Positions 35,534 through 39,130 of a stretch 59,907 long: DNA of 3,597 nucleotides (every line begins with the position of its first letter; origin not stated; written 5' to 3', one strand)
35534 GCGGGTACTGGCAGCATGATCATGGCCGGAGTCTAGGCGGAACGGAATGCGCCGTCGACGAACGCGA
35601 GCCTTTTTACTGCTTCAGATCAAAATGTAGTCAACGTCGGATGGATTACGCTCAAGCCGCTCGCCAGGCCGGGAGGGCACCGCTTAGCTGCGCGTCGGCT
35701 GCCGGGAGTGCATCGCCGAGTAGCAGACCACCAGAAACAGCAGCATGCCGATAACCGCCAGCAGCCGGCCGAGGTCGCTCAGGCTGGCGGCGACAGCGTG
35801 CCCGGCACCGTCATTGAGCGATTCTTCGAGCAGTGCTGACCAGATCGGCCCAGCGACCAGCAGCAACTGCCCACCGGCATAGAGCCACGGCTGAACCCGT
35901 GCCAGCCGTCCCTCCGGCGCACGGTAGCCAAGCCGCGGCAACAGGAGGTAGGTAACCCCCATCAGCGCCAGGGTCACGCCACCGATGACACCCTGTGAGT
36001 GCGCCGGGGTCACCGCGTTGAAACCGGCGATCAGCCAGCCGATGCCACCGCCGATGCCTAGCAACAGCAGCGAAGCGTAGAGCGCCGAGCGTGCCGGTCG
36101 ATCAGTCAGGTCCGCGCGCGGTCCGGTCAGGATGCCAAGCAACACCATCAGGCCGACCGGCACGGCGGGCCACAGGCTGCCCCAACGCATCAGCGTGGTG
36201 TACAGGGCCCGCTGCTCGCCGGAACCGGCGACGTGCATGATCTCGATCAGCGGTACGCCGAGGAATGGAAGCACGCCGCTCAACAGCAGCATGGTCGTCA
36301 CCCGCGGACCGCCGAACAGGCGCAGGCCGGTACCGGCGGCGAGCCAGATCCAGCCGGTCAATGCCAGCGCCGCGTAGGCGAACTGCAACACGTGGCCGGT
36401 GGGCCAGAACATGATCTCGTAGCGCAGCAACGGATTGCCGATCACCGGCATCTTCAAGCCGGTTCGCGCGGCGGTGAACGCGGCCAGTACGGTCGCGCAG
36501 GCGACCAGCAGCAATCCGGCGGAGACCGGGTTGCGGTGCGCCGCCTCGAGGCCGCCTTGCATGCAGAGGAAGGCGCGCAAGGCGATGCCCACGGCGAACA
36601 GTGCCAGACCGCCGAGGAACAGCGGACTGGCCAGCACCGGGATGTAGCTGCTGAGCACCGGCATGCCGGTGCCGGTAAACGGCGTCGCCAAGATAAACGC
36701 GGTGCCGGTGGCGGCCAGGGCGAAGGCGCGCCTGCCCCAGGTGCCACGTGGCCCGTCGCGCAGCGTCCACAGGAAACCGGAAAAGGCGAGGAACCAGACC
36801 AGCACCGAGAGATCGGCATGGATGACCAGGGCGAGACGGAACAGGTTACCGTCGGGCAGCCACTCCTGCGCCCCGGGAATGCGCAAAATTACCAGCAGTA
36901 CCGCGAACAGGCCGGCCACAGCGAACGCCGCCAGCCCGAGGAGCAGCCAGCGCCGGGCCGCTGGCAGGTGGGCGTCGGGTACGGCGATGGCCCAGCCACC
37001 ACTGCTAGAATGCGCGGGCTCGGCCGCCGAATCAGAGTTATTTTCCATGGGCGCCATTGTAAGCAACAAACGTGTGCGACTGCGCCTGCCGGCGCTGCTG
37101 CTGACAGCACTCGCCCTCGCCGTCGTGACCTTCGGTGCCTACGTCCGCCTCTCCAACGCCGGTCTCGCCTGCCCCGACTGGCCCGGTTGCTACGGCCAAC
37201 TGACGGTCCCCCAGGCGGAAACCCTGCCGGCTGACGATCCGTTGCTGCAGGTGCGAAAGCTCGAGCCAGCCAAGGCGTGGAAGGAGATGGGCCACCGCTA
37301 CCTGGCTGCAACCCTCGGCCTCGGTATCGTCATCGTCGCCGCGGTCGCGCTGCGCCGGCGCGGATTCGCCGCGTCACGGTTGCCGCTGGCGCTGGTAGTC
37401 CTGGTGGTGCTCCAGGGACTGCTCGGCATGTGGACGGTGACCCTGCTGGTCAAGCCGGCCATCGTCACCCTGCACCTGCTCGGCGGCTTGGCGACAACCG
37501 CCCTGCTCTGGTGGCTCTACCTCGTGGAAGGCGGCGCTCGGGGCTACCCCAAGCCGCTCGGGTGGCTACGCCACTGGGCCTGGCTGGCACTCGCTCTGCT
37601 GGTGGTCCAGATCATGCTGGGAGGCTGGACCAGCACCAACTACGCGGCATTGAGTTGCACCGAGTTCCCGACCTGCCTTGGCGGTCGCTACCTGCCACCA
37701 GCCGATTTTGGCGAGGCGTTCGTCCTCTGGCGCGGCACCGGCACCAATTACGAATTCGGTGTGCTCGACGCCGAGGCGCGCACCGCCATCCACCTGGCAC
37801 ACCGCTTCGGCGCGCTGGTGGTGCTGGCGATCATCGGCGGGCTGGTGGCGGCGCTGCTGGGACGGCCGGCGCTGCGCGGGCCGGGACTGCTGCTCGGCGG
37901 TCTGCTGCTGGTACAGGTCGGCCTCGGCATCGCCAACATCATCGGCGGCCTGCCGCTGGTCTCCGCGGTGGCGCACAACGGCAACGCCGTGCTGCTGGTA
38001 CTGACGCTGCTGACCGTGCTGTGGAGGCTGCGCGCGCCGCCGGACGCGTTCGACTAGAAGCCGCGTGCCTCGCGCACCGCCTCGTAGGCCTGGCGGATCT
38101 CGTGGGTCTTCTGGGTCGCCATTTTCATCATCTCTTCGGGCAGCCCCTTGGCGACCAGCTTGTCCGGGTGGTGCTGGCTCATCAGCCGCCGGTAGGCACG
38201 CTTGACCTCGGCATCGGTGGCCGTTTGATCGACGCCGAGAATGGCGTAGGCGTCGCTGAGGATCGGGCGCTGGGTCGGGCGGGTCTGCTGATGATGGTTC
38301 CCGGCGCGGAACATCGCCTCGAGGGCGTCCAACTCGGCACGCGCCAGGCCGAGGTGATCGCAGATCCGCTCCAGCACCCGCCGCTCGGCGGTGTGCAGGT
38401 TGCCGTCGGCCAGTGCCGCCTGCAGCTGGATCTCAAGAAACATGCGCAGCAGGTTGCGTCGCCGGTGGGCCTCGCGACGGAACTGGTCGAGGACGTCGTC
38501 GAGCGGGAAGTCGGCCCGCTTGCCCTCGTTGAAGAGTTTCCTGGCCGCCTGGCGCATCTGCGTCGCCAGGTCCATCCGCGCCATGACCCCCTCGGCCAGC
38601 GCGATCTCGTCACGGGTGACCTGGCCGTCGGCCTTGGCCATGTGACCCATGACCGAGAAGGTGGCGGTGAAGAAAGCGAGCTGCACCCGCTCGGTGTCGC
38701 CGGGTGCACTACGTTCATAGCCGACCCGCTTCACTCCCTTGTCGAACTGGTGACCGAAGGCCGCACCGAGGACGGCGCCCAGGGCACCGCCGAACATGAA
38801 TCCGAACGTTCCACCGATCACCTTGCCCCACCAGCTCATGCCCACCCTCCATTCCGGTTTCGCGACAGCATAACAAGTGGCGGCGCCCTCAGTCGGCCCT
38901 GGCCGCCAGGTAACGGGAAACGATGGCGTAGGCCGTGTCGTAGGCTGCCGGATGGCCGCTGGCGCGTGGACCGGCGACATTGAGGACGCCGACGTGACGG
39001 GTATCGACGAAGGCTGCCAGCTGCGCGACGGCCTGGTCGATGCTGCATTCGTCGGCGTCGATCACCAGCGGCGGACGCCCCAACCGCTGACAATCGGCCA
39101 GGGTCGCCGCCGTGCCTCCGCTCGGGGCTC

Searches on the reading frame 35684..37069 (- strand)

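Call 18: search_protein_families(library=pfam, proteins=[window:35684-37069:-], max_evalue=0.001)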
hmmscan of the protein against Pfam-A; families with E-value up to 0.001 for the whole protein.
window:35684-37069:- (461 aa): 1 family
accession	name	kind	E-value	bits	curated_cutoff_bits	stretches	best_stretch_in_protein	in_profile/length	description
PF00115.25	COX1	-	7.8e-09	35.3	34.8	1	39-410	4-400/436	Cytochrome C and Quinol oxidase polypeptide I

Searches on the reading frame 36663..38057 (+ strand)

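Call 18: search_protein_families(library=pfam, proteins=[window:36663-38057:+], max_evalue=0.001)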
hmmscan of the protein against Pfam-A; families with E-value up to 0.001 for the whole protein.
window:36663-38057:+ (464 aa): 1 family
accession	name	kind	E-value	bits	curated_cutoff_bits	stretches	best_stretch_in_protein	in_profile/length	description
PF02628.20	COX15-CtaA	-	3.7e-64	217.2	29.9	1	145-449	5-321/322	Cytochrome oxidase assembly protein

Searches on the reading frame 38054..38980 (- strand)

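Call 17: search_protein_families(library=pfam, proteins=[window:38054-38980:-], max_evalue=0.001)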
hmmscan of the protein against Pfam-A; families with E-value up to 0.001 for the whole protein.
window:38054-38980:- (308 aa): 3 families
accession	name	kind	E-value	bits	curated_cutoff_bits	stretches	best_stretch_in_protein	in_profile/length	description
PF05099.18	TerB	-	1.4e-16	61.3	24.4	1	106-220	3-116/118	Tellurite resistance protein TerB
PF00226.36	DnaJ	-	1.1e-12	48.3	27.8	1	243-302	1-53/63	DnaJ domain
PF13488.11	Gly-zipper_Omp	-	0.00066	20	25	0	52-81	14-44/46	Glycine zipper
